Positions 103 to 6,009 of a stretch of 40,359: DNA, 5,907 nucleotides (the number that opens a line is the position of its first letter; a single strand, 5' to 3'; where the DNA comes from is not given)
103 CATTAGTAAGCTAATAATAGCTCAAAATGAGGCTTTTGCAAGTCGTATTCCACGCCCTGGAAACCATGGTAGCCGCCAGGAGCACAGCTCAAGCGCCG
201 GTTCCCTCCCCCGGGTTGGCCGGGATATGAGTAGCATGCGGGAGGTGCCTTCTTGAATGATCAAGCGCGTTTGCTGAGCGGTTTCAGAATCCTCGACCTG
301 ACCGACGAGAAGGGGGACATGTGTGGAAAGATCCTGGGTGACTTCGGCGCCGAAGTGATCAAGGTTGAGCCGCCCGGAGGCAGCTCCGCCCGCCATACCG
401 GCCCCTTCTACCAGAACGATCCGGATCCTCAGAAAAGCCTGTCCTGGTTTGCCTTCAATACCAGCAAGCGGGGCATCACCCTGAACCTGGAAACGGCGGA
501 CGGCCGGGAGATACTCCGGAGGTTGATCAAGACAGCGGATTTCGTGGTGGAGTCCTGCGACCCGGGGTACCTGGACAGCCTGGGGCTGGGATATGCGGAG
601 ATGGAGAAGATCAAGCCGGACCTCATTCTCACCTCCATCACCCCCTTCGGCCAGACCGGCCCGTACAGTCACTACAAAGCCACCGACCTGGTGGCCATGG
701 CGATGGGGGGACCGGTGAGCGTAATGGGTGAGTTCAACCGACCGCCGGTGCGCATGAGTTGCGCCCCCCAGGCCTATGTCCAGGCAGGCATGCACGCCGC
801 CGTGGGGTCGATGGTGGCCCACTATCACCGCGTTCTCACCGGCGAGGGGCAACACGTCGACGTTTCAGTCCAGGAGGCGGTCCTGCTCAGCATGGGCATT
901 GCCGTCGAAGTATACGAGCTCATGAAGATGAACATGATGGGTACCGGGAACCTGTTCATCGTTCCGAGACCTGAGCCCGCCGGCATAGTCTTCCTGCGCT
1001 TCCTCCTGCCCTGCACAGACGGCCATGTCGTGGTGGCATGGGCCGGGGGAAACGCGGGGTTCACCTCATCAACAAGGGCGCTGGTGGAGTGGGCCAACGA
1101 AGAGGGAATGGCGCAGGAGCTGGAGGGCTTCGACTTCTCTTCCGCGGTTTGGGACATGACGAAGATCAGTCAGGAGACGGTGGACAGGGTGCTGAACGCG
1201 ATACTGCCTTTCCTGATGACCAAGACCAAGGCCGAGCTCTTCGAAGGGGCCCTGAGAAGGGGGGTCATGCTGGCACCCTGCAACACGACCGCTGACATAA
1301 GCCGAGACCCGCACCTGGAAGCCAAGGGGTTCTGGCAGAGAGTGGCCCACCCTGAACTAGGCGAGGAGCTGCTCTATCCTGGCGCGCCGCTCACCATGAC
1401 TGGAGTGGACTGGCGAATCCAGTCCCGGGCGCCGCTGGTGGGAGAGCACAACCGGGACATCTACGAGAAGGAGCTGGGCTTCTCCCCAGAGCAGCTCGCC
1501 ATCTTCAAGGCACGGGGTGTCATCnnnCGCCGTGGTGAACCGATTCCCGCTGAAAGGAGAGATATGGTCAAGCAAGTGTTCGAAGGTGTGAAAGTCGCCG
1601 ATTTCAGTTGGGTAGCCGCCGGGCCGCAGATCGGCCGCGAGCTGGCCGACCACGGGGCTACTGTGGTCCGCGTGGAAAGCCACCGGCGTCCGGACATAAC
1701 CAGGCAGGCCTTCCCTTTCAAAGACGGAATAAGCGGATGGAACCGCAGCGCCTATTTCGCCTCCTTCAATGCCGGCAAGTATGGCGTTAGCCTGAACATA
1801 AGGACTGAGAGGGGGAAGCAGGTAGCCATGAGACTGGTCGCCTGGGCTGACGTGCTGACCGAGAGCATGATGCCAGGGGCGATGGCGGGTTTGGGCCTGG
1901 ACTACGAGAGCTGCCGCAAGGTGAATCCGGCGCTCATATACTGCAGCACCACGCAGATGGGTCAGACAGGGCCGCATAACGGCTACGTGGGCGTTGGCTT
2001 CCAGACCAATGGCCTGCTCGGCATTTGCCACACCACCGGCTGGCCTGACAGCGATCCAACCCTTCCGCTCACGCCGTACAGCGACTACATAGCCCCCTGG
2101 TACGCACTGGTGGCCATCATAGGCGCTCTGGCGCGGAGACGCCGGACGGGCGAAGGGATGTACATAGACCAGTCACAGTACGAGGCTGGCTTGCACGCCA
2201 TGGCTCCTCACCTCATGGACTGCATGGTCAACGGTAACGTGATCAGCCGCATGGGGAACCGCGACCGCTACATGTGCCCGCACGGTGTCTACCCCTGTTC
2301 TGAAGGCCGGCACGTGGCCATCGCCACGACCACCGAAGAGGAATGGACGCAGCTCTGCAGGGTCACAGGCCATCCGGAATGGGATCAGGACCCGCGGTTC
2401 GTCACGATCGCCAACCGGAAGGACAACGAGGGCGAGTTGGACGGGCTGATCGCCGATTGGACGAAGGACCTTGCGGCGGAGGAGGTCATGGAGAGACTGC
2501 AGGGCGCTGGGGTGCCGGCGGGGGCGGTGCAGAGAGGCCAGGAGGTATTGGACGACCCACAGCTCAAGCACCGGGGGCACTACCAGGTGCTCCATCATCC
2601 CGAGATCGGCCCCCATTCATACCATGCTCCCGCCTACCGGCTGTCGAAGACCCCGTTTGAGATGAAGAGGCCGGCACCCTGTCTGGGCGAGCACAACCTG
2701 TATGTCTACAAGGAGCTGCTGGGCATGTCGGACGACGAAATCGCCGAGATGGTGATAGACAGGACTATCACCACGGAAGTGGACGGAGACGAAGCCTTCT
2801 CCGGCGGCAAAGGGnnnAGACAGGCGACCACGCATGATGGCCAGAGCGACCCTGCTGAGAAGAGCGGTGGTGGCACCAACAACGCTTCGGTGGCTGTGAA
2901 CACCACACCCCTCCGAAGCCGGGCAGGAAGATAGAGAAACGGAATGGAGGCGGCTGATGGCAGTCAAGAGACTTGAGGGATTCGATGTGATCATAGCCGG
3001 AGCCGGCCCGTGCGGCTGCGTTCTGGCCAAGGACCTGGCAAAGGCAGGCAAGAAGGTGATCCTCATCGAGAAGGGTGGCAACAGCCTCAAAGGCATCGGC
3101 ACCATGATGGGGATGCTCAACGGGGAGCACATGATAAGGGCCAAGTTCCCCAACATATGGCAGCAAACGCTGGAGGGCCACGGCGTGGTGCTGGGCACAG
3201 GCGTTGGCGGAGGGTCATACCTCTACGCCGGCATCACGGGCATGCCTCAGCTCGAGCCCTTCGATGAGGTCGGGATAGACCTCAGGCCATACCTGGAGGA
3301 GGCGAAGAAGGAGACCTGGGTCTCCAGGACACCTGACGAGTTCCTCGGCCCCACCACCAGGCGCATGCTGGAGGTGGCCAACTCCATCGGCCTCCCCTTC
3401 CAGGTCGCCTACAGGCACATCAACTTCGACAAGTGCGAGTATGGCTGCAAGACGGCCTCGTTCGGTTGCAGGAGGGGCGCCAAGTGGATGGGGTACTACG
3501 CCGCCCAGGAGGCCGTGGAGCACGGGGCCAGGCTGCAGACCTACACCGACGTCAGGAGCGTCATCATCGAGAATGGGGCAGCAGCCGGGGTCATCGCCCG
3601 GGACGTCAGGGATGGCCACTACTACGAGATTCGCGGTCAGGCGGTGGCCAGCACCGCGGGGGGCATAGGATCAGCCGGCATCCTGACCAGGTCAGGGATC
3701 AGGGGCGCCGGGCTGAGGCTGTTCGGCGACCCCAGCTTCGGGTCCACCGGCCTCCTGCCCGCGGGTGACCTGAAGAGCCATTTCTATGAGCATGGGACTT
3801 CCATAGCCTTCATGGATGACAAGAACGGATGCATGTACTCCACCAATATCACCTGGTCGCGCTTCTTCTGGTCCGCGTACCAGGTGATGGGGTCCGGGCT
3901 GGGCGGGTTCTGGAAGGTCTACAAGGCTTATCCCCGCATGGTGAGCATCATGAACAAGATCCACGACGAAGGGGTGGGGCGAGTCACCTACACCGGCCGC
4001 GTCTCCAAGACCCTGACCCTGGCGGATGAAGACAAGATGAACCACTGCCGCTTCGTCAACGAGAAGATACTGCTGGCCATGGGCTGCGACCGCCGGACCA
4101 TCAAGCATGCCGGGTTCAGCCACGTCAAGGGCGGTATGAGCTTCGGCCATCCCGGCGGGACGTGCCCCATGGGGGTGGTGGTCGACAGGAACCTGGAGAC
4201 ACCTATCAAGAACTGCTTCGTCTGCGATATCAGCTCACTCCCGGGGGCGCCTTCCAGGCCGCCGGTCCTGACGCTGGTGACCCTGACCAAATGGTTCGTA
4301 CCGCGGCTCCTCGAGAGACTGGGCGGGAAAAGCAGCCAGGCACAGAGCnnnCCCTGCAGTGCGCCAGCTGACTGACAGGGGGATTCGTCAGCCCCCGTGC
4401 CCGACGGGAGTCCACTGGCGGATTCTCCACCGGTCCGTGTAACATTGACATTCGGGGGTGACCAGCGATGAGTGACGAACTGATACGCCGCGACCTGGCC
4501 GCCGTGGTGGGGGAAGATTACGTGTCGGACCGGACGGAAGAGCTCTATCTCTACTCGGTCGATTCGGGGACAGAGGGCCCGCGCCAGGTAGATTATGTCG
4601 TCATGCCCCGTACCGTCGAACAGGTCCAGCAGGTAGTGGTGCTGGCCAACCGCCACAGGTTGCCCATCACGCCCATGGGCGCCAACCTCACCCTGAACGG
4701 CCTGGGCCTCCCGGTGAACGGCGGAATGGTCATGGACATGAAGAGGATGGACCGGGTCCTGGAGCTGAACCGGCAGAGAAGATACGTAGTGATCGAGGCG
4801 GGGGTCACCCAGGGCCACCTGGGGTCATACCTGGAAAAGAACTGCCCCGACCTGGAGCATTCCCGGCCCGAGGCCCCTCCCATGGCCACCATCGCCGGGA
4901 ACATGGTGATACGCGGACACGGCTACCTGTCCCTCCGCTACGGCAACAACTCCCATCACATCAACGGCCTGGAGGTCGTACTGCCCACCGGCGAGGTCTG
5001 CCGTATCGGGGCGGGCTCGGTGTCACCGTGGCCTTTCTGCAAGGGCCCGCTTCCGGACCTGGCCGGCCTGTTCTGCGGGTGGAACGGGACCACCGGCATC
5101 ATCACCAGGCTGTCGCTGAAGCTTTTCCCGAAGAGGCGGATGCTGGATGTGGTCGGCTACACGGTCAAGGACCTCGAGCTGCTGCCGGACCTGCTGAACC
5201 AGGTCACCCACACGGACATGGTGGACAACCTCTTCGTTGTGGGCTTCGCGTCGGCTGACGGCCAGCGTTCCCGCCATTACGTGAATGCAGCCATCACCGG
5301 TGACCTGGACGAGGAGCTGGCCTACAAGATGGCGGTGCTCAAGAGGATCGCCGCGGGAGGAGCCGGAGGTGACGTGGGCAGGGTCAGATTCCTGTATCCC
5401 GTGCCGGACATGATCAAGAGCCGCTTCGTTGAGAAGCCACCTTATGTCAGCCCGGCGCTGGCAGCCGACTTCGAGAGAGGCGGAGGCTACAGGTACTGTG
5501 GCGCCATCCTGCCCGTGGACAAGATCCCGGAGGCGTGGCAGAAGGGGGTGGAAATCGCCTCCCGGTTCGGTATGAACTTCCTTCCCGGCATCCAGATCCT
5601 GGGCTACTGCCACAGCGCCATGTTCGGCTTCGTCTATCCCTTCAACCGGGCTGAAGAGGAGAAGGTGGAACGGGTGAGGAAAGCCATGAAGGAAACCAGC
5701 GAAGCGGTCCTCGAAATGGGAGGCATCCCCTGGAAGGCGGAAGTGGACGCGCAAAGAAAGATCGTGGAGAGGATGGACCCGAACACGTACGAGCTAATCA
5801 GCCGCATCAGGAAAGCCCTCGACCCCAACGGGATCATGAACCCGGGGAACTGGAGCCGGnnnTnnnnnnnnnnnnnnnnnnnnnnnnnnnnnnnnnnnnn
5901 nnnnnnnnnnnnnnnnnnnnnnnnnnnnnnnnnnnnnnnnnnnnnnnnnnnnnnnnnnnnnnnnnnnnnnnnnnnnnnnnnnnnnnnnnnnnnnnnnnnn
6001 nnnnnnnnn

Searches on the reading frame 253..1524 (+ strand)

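Call 13: search_protein_families(library=pfam, proteins=[window:253-1524:+], max_evalue=0.001)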
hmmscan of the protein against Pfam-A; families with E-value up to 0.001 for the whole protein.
window:253-1524:+ (424 aa): 1 family
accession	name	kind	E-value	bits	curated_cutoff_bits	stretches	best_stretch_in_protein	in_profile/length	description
PF02515.22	CoA_transf_3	-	3e-78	263.9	23.3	1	8-400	1-366/366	CoA-transferase family III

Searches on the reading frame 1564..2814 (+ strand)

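Call 13: search_protein_families(library=pfam, proteins=[window:1564-2814:+], max_evalue=0.001)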
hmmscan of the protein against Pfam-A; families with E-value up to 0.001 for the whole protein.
window:1564-2814:+ (417 aa): 1 family
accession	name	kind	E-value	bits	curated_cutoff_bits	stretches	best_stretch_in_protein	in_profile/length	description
PF02515.22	CoA_transf_3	-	3e-111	372.5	23.3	1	7-378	2-366/366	CoA-transferase family III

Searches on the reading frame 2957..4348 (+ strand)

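Call 13: search_protein_families(library=pfam, proteins=[window:2957-4348:+], max_evalue=0.001)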
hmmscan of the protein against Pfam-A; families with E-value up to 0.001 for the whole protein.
window:2957-4348:+ (464 aa): 10 families
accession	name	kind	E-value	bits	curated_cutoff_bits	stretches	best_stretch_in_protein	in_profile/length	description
PF00732.25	GMC_oxred_N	-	7.9e-11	42.6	23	1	108-248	62-202/218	GMC oxidoreductase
PF00890.30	FAD_binding_2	-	5.6e-09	36.1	20.4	1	10-43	1-38/414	FAD binding domain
PF05199.19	GMC_oxred_C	-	1.7e-06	29.1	24.6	1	395-443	84-138/139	GMC oxidoreductase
PF01266.30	DAO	-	3.1e-06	27.4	27.9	1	10-40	1-31/353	FAD dependent oxidoreductase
PF01494.25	FAD_binding_3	-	8.1e-06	25.7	22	1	10-40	3-33/349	FAD binding domain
PF00070.33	Pyr_redox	-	5.6e-05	24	22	1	11-72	2-63/82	Pyridine nucleotide-disulphide oxidoreductase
PF07992.20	Pyr_redox_2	-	0.0001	22.3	26.1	1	9-44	1-36/291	Pyridine nucleotide-disulphide oxidoreductase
PF03486.20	HI0933_like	-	0.00027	20.9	50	1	10-47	2-39/244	HI0933-like protein Rossmann domain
PF13450.12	NAD_binding_8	-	0.00034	21.3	21.9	1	13-40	1-28/68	NAD(P)-binding Rossmann-like domain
PF05834.18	Lycopene_cycl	-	0.00051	19.7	23.4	0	10-43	1-36/380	Lycopene cyclase protein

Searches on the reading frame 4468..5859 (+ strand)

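Call 13: search_protein_families(library=pfam, proteins=[window:4468-5859:+], max_evalue=0.001)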
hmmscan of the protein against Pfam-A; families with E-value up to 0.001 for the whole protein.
window:4468-5859:+ (464 aa): 2 families
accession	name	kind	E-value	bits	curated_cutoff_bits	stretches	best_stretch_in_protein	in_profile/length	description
PF01565.28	FAD_binding_4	-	3e-30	105.2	26.4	1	42-180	2-138/139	FAD binding domain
PF02913.24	FAD-oxidase_C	-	8.5e-10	39.2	21.2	1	348-461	135-247/248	FAD linked oxidases, C-terminal domain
